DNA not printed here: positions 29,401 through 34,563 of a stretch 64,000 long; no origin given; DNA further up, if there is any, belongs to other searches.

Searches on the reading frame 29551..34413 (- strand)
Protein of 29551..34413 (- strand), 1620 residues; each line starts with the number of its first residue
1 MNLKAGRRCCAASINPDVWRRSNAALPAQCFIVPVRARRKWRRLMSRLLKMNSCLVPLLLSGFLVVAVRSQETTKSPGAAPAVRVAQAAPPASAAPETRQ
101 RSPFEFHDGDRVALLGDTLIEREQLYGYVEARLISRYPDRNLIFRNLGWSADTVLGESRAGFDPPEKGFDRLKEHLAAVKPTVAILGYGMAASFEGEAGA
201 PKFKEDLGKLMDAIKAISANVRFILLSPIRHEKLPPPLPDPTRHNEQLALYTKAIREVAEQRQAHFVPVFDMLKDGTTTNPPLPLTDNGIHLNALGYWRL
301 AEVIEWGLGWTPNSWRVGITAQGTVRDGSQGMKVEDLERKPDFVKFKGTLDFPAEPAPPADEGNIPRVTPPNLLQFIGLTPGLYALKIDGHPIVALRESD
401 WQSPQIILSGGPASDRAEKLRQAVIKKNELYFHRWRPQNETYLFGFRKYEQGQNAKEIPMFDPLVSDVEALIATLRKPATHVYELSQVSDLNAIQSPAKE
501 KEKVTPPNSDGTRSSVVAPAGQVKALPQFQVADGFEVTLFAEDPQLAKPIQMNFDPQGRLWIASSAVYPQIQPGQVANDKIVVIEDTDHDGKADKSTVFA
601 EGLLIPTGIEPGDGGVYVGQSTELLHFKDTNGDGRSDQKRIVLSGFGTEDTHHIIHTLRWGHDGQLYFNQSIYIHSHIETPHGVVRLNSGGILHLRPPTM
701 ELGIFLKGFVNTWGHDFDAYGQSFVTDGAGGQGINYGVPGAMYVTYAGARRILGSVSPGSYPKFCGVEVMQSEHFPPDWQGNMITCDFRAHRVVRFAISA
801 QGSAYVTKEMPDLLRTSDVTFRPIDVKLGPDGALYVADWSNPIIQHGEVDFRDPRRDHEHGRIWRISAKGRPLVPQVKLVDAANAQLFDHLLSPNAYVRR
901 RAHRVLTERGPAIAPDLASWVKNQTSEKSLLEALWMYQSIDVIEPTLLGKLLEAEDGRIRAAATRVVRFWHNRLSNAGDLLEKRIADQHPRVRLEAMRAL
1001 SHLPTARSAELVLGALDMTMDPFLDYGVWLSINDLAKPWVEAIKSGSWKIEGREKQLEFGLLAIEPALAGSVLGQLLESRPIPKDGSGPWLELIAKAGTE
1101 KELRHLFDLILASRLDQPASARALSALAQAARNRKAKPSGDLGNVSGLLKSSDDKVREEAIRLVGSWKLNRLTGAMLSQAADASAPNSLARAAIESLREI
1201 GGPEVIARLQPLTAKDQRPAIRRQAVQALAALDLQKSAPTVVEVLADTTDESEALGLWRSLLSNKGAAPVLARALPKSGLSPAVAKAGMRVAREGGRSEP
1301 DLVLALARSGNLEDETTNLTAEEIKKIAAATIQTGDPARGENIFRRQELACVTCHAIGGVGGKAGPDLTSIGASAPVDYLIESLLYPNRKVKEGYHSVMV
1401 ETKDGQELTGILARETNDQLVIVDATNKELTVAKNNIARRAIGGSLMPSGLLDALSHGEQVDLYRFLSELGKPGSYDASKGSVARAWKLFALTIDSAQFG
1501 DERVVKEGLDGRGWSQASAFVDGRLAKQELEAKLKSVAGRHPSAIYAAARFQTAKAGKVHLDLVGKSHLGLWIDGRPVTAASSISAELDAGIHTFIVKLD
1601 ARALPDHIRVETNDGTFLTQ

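Call 3: search_protein_families(library=pfam, proteins=[window:29551-34413:-], max_evalue=0.01)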
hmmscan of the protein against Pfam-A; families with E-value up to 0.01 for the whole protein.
window:29551-34413:- (1620 aa): 7 families
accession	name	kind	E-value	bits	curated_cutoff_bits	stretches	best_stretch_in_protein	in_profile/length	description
PF23500.1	DUF7133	-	2.3e-78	264.7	27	2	524-729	4-207/385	Domain of unknown function (DUF7133)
PF13646.12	HEAT_2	-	7.7e-18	65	27.7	2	1177-1251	4-77/88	HEAT repeats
PF13472.12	Lipase_GDSL_2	-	4.9e-14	53.7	32.9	1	126-298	20-177/178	GDSL-like Lipase/Acylhydrolase family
PF02985.28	HEAT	-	0.00043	20.7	23.5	0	980-1003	4-27/31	HEAT repeat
PF13442.11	Cytochrome_CBB3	-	0.0021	18.8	27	0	1336-1385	2-42/68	Cytochrome C oxidase, cbb3-type, subunit III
PF07995.17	GSDH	-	0.0038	17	25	0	765-837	256-322/332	Glucose / Sorbosone dehydrogenase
PF01436.27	NHL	-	0.0082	16.6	20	0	822-841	3-22/28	NHL repeat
